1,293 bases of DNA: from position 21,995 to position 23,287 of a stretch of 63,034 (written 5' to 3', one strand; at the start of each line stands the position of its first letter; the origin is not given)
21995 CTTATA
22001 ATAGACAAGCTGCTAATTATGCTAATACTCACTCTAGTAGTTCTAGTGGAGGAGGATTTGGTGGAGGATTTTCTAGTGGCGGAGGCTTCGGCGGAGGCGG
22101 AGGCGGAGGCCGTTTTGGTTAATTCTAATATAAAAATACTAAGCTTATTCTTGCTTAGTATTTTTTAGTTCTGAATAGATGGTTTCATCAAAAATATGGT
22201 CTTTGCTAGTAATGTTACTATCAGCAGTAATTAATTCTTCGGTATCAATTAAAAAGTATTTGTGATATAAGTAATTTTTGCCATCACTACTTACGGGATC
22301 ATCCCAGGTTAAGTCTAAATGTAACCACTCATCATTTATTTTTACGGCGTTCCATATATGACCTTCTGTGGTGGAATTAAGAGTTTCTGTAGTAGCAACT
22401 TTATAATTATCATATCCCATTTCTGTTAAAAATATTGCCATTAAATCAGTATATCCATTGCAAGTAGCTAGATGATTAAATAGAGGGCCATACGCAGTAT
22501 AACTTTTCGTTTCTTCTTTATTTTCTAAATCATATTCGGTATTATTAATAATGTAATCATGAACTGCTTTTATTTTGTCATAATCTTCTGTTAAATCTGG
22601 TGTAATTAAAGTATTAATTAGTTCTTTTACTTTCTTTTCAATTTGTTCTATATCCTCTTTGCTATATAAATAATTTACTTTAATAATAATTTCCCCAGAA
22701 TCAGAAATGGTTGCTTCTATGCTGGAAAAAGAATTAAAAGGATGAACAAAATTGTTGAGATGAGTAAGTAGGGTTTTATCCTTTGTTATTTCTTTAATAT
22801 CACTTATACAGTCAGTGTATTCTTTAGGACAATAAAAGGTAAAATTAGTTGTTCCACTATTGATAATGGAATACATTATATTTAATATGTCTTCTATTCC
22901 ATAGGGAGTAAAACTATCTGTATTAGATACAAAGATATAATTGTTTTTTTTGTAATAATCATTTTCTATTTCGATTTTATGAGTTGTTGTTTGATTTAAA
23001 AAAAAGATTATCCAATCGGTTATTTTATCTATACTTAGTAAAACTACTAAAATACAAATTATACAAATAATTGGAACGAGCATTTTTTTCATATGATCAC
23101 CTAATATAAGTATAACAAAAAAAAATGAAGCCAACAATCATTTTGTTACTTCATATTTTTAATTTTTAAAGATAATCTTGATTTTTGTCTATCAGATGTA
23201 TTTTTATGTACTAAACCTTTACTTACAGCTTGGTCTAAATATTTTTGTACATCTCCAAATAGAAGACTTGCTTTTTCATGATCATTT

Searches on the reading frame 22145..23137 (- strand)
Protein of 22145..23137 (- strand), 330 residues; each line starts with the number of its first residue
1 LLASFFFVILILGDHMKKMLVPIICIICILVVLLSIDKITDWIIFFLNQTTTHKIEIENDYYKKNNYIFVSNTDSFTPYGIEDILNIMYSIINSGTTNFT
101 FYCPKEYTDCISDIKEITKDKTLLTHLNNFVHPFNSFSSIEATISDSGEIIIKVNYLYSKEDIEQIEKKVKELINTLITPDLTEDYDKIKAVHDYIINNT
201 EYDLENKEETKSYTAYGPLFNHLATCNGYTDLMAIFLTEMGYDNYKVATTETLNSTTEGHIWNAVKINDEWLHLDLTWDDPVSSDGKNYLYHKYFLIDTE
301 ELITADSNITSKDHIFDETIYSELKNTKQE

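Call 55: search_protein_families(library=pfam, proteins=[window:22145-23137:-])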
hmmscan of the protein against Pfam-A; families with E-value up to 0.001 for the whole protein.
window:22145-23137:- (330 aa): 2 families
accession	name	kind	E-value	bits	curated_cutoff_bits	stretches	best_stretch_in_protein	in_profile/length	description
PF01841.26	Transglut_core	-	2.5e-10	41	23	1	180-275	9-107/108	Transglutaminase-like superfamily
PF04473.18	DUF553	-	8.3e-06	25.7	20.5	1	171-276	4-113/140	Transglutaminase-like domain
